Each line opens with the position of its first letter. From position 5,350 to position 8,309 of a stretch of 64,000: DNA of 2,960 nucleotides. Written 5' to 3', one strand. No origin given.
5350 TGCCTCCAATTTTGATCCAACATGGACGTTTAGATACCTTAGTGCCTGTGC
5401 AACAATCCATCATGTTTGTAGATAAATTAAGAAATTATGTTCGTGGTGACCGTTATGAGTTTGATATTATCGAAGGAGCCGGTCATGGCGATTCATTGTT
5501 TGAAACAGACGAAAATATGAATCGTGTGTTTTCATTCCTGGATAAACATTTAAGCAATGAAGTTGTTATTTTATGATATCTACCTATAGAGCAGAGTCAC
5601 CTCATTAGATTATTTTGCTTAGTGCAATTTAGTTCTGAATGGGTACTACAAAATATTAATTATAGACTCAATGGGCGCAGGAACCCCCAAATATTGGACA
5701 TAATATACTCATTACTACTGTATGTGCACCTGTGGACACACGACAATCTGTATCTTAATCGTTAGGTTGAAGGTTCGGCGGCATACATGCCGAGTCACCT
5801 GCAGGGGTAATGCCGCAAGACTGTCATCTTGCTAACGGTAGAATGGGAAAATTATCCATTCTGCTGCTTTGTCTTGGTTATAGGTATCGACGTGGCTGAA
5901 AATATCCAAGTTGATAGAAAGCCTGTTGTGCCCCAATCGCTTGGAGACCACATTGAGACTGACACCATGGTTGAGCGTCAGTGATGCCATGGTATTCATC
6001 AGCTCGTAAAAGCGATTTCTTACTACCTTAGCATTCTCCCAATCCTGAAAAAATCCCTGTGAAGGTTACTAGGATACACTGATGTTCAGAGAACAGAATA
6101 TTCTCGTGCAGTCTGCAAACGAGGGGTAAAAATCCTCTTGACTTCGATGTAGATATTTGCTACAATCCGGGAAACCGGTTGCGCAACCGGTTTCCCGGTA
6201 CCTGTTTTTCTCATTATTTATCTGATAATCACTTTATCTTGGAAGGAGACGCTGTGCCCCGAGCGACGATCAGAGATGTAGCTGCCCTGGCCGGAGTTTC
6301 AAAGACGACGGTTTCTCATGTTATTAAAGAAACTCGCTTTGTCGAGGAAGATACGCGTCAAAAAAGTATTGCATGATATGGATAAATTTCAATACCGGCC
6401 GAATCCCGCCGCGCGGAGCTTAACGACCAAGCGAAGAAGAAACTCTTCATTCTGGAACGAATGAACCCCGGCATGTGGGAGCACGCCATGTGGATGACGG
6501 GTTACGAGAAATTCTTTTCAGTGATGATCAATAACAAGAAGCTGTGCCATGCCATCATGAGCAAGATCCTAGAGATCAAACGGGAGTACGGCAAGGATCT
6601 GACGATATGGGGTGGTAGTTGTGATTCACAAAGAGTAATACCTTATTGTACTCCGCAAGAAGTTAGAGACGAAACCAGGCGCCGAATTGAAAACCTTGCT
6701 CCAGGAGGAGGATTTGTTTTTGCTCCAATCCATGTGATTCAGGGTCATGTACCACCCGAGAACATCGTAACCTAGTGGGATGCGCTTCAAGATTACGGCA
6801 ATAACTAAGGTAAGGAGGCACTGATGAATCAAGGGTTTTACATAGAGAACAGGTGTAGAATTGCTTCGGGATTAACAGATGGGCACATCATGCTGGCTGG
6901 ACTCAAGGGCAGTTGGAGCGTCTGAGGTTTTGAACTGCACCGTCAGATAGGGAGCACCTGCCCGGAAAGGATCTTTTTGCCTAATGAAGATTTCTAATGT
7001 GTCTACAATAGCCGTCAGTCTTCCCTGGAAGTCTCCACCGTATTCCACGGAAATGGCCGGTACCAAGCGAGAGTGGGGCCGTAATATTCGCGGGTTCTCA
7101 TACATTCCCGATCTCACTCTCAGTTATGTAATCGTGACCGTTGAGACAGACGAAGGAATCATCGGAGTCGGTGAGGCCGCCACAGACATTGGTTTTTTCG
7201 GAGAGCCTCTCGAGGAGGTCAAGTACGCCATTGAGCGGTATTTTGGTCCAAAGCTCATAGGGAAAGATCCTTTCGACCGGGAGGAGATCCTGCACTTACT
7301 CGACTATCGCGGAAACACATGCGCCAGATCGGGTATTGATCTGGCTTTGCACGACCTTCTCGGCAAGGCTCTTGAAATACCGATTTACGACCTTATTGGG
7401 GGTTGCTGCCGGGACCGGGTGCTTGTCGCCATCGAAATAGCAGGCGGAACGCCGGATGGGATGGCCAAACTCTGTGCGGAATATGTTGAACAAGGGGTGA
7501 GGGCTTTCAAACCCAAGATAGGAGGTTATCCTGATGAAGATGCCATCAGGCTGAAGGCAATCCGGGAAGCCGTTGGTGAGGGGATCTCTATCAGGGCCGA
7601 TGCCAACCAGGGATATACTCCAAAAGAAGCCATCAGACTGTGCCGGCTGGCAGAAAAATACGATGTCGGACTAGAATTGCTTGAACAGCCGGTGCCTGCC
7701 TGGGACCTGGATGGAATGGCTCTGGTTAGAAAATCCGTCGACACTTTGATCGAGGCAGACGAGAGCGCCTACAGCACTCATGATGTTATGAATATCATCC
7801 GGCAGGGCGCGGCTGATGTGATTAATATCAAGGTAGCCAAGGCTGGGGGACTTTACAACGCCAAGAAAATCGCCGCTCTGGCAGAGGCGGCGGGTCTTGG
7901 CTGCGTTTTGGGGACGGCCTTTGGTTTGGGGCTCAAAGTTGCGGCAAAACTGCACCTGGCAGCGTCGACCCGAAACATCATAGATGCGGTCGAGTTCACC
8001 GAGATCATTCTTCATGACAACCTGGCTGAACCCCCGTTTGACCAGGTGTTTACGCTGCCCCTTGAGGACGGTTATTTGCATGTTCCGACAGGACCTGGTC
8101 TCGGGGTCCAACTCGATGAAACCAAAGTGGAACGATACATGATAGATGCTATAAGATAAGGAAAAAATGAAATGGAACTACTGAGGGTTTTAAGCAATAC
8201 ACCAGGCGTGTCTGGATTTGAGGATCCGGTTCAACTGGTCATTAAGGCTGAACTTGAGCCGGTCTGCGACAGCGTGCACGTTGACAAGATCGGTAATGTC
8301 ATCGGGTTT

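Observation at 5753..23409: About 17.7-kb block bounded by a 40-nt direct repeat with an integrase relic just inside: a decayed integrated island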

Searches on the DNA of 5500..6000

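Call 20: search_rna_families(source=window, start=5500, end=6000, threshold=evalue, max_evalue=10)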
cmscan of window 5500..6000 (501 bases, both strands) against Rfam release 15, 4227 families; matches with E-value up to 10: 2.
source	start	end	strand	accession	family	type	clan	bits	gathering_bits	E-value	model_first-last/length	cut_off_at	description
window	5578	5653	-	RF02317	TtnuHACA10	Gene; snRNA; snoRNA; HACA-box;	-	17.6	100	10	1-104/104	no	Tetrahymena snoRNA TtnuHACA10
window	5947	5987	-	RF01333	CRISPR-DR20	Gene; CRISPR;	-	13.7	42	8.8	1-36/36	no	CRISPR RNA direct repeat element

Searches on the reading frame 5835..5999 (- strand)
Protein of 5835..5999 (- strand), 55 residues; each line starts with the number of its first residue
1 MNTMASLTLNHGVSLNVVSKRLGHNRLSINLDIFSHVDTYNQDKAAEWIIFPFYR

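Call 18: search_protein_families(library=pfam, proteins=[window:5835-5999:-], max_evalue=0.01)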
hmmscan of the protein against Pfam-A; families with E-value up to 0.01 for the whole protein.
window:5835-5999:- (55 aa): 0 families

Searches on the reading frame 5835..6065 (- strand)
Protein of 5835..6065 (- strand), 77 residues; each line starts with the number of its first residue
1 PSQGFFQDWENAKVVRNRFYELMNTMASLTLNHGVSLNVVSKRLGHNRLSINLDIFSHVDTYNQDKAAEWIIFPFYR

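Call 19: search_protein_families(library=pfam, proteins=[window:5835-6065:-], max_evalue=10)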
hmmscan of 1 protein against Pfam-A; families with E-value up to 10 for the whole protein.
seq(77 aa): 3 families
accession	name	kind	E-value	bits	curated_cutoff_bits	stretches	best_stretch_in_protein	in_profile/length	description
PF00589.27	Phage_integrase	-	0.017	15.4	27.1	1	16-60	126-169/172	Phage integrase family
PF24777.1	DUF7700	-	0.084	13.1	25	1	28-67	15-55/115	Domain of unknown function (DUF7700)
PF16237.10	DUF4896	-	0.15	12.4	25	1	15-31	17-33/44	Domain of unknown function (DUF4896)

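Call 56: search_protein_families(library=phrogs, proteins=[window:5835-6065:-], max_evalue=1)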
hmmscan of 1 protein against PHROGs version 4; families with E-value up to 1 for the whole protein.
seq(77 aa): 3 families
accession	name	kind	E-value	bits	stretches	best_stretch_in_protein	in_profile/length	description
phrog_7685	-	integration and excision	9.8e-07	29.5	1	18-71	182-235/240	integrase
phrog_1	-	integration and excision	0.00034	21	1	18-70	394-446/611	integrase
phrog_216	-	integration and excision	0.099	12.7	1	24-68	189-233/301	integrase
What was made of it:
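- Checked: Pfam Phage_integrase is only E=0.017 (call 19), but PHROG integrase families give 9.8e-7 and 3.4e-4 (call 56).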

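Call 57: search_protein_families(library=ncbifam, proteins=[window:5835-6065:-], max_evalue=1)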
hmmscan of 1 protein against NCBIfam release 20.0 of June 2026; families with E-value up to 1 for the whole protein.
seq(77 aa): 4 families
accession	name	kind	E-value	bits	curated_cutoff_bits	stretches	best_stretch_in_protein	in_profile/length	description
NF040815.2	recomb_XerA_Arch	equivalog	0.0098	15.5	220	1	24-63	220-258/263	site-specific tyrosine recombinase/integron integrase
TIGR02225.1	recomb_XerD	equivalog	0.043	13.1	329.6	1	24-62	240-277/290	site-specific tyrosine recombinase XerD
TIGR02224.1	recomb_XerC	equivalog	0.11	11.8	335.15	1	24-62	243-280/295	tyrosine recombinase XerC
NF001399.0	PRK00283.1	subfamily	0.11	11.7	279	1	25-61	250-285/300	tyrosine recombinase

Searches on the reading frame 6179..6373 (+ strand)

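Call 18: search_protein_families(library=pfam, proteins=[window:6179-6373:+], max_evalue=0.01)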
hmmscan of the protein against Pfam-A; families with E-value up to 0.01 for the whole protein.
window:6179-6373:+ (65 aa): 1 family
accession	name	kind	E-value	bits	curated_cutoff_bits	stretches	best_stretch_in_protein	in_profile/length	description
PF00356.27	LacI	-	4.1e-12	46.1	27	1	30-62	1-33/46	Bacterial regulatory proteins, lacI family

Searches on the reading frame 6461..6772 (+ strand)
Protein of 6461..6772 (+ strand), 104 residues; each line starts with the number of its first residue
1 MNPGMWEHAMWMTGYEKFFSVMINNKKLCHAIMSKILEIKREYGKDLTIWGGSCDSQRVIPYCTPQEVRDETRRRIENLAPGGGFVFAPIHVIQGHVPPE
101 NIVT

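Call 18: search_protein_families(library=pfam, proteins=[window:6461-6772:+], max_evalue=0.01)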
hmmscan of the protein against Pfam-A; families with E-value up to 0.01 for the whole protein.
window:6461-6772:+ (104 aa): 1 family
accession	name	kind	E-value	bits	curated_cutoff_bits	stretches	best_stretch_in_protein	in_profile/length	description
PF01208.23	URO-D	-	8.7e-08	32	23.9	1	62-102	295-336/346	Uroporphyrinogen decarboxylase (URO-D)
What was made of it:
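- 6436..6982 (+): Window-specific segment holding a URO-D-like C-terminal fragment (6461-6775). Pfam URO-D 8.7e-8 (call 18).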

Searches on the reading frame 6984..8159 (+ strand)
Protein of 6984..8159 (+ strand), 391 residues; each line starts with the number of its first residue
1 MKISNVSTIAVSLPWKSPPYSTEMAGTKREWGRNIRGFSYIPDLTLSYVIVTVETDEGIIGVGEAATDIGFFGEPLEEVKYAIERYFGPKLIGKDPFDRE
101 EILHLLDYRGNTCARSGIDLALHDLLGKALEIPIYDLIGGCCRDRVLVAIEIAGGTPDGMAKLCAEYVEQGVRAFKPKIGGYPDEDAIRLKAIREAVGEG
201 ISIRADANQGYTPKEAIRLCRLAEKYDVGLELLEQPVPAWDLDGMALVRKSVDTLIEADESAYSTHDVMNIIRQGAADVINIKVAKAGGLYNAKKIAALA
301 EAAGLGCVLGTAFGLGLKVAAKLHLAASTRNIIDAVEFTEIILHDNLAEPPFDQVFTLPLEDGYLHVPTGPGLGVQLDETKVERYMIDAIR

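Call 18: search_protein_families(library=pfam, proteins=[window:6984-8156:+], max_evalue=0.01)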
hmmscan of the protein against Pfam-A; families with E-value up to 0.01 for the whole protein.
window:6984-8156:+ (391 aa): 3 families
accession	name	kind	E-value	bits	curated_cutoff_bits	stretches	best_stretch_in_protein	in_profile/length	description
PF13378.12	MR_MLE_C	-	4e-59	200.4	29.4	1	160-380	2-218/219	Enolase C-terminal domain-like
PF02746.21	MR_MLE_N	-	1.2e-19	71.1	22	1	46-139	26-117/117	Mandelate racemase / muconate lactonizing enzyme, N-terminal domain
PF07476.17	MAAL_C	-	0.00012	21.8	27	1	247-312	133-198/249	Methylaspartate ammonia-lyase C-terminus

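Call 60: find_homologous_proteins(query=window:6984-8159:+, max_evalue=1e-60)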
Query window:6984-8159:+ (391 aa): 1042 proteins with E <= 1e-60 among 8000 candidates; the best 120 are listed.
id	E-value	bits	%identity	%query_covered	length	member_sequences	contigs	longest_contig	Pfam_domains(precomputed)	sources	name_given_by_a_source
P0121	3.9e-248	841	96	100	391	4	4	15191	PF13378.13,PF02746.22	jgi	jgi:L-alanine-DL-glutamate epimerase-like enolase superfamily enzyme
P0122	7.7e-247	837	96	100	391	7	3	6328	PF13378.13,PF02746.22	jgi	jgi:L-alanine-DL-glutamate epimerase-like enolase superfamily enzyme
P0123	1.0e-242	823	94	99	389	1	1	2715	PF13378.13,PF02746.22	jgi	-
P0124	1.8e-241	819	93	100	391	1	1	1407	PF13378.13,PF02746.22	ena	-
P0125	1.6e-240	816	92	100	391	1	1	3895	PF13378.13,PF02746.22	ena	-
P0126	5.4e-239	811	93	99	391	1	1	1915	PF13378.13,PF02746.22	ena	-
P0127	2.2e-224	763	87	99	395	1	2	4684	PF13378.13,PF02746.22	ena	-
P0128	7.1e-223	758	86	100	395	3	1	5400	PF13378.13,PF02746.22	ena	-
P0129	4.8e-222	755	86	100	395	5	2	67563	PF13378.13,PF02746.22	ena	-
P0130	1.2e-221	754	86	100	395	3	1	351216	PF13378.13,PF02746.22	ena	-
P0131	1.9e-221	753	86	99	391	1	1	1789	PF13378.13,PF02746.22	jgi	jgi:muconate cycloisomerase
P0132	4.0e-221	752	86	99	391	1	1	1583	PF13378.13,PF02746.22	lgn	-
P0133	5.2e-221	752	86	99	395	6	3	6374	PF13378.13,PF02746.22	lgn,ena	-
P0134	1.8e-220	750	86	99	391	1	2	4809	PF13378.13,PF02746.22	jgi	jgi:muconate cycloisomerase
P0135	1.3e-218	744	85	100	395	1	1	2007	PF13378.13,PF02746.22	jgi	-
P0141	1.5e-206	704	82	99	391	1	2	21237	PF13378.13,PF02746.22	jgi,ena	-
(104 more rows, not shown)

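Call 61: find_encoding_contigs(protein=P0121, flank=10000, max_places=4)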
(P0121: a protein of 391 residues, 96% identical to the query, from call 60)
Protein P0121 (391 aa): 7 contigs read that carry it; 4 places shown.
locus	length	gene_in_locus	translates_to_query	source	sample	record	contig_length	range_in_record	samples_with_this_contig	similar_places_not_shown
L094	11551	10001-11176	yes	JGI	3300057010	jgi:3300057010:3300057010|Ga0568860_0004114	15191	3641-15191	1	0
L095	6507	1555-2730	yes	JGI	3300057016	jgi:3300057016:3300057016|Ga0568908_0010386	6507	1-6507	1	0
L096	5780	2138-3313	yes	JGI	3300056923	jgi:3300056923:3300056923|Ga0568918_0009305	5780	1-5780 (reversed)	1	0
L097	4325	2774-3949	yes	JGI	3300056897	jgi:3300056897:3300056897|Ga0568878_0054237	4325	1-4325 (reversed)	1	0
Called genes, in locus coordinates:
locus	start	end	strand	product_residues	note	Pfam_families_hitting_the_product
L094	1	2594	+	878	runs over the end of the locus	PF12740:PETase (faint), PF00561:Abhydrolase_1, PF12146:Hydrolase_4, PF12697:Abhydrolase_6 (weak), PF03781:FGE-sulfatase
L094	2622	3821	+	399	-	PF03781:FGE-sulfatase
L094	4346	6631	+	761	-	-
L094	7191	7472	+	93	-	-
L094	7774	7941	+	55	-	-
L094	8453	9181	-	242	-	PF00580:UvrD-helicase, PF13245:AAA_19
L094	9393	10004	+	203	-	PF00356:LacI, PF00532:Peripla_BP_1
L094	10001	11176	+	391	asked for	PF02746:MR_MLE_N, PF13378:MR_MLE_C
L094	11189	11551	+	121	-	?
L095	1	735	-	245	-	?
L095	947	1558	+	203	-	PF00356:LacI, PF00532:Peripla_BP_1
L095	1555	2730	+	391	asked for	PF02746:MR_MLE_N, PF13378:MR_MLE_C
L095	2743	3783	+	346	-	PF05343:Peptidase_M42, PF02127:Peptidase_M18 (faint), PF01546:Peptidase_M20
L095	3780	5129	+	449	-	PF05195:AMP_N, PF00557:Peptidase_M24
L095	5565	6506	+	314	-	?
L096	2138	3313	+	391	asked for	PF02746:MR_MLE_N, PF13378:MR_MLE_C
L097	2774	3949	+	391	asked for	PF02746:MR_MLE_N, PF13378:MR_MLE_C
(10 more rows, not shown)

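Call 62: find_encoding_contigs(protein=P0130, flank=10000, max_places=3)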
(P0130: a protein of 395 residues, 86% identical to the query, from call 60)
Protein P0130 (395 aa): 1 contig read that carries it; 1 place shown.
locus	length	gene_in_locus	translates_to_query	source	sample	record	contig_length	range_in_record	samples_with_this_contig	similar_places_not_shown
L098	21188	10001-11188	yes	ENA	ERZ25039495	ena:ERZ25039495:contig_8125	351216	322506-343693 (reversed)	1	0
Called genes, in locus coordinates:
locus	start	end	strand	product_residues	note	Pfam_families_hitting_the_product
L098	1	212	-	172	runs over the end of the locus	PF05593:RHS_repeat (faint)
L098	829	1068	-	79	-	-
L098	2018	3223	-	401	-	PF00884:Sulfatase, PF01663:Phosphodiest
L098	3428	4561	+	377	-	PF00248:Aldo_ket_red, PF13183:Fer4_8 (faint), PF13187:Fer4_9, PF13534:Fer4_17 (weak)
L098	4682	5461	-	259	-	PF00881:Nitroreductase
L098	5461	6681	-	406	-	PF04055:Radical_SAM, PF13353:Fer4_12 (weak)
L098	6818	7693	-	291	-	PF01636:APH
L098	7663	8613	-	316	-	PF00583:Acetyltransf_1, PF13527:Acetyltransf_9 (weak), PF13508:Acetyltransf_7 (weak)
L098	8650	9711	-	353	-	PF07478:Dala_Dala_lig_C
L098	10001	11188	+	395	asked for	PF02746:MR_MLE_N, PF13378:MR_MLE_C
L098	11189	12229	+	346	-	PF05343:Peptidase_M42, PF02127:Peptidase_M18 (faint), PF01546:Peptidase_M20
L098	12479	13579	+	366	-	PF00557:Peptidase_M24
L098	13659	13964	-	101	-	-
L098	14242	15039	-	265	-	PF04951:Peptidase_M55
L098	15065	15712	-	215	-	PF03473:MOSC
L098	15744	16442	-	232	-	PF09360:zf-CDGSH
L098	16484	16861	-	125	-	-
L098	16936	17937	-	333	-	PF00892:EamA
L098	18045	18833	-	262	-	PF01909:NTP_transf_2 (weak), PF13427:AadA_C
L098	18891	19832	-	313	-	PF00296:Bac_luciferase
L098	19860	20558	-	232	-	-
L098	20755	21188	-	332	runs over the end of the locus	-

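Call 79: find_encoding_contigs(protein=P0129, flank=10000, max_places=2)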
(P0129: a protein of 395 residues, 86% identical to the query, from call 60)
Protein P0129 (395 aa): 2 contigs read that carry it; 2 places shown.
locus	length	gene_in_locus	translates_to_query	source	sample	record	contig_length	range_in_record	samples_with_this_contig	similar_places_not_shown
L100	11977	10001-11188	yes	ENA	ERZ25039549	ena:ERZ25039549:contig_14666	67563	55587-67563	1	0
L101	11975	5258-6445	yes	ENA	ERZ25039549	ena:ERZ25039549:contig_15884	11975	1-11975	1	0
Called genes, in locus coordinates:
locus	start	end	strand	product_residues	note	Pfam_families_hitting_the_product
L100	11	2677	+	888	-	PF13191:AAA_16, PF13424:TPR_12 (faint), PF25873:WHD_MalT, PF17874:TPR_MalT, PF00196:GerE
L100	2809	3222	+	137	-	PF07366:SnoaL, PF12680:SnoaL_2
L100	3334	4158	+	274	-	PF01209:Ubie_methyltran, PF03848:TehB (weak), PF13489:Methyltransf_23, PF13847:Methyltransf_31, PF08241:Methyltransf_11, PF08242:Methyltransf_12, PF13649:Methyltransf_25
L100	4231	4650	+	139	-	PF07366:SnoaL, PF12680:SnoaL_2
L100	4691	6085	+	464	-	-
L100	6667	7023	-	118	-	PF01927:Mut7-C, PF18478:PIN_10 (weak), PF18480:DUF5615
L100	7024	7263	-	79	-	PF04255:DUF433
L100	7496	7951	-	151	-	PF00589:Phage_integrase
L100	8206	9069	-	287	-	PF13565:HTH_32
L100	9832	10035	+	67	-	-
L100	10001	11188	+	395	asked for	PF02746:MR_MLE_N, PF13378:MR_MLE_C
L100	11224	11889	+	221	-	PF05343:Peptidase_M42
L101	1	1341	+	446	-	?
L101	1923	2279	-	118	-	PF01927:Mut7-C, PF18478:PIN_10 (weak), PF18480:DUF5615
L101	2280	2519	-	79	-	PF04255:DUF433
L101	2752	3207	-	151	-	PF00589:Phage_integrase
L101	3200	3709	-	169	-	PF13683:rve_3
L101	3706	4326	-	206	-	PF13565:HTH_32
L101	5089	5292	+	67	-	-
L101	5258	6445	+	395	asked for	PF02746:MR_MLE_N, PF13378:MR_MLE_C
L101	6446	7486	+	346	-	PF05343:Peptidase_M42, PF01546:Peptidase_M20, PF02127:Peptidase_M18 (weak)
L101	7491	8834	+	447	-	PF05195:AMP_N, PF00557:Peptidase_M24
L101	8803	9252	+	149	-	PF12831:FAD_oxidored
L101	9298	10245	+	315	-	PF02423:OCD_Mu_crystall, PF01488:Shikimate_DH (weak)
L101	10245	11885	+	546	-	PF03315:SDH_beta (faint), PF03313:SDH_alpha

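Call 80: find_encoding_contigs(protein=P0141, flank=10000, max_places=2)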
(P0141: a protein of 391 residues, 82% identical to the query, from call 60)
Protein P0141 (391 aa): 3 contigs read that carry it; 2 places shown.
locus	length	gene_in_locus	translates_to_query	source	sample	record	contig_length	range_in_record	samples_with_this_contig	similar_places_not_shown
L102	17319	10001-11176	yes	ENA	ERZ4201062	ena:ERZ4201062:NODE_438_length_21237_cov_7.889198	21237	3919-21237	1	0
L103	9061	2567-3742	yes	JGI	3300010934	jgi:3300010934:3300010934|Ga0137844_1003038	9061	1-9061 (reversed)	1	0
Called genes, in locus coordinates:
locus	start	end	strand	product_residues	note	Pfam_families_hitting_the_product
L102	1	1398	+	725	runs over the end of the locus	PF00496:SBP_bac_5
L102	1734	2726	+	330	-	PF19300:BPD_transp_1_N, PF00528:BPD_transp_1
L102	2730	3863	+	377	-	PF12911:OppC_N, PF00528:BPD_transp_1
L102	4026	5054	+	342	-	PF00005:ABC_tran, PF13304:AAA_21 (faint), PF08352:oligo_HPY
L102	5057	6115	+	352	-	PF00005:ABC_tran, PF08352:oligo_HPY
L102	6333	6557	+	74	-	-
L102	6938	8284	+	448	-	-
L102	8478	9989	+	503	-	PF00884:Sulfatase, PF16347:SGSH_C (weak)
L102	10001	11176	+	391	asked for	PF02746:MR_MLE_N, PF13378:MR_MLE_C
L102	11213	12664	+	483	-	PF01120:Alpha_L_fucos, PF16757:Fucosidase_C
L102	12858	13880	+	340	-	PF08240:ADH_N, PF13602:ADH_zinc_N_2 (faint), PF16912:Glu_dehyd_C, PF00107:ADH_zinc_N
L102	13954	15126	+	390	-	PF00465:Fe-ADH, PF13685:Fe-ADH_2, PF25137:ADH_Fe_C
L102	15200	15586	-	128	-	-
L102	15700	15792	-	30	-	-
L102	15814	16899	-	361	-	PF01208:URO-D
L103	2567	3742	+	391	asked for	PF02746:MR_MLE_N, PF13378:MR_MLE_C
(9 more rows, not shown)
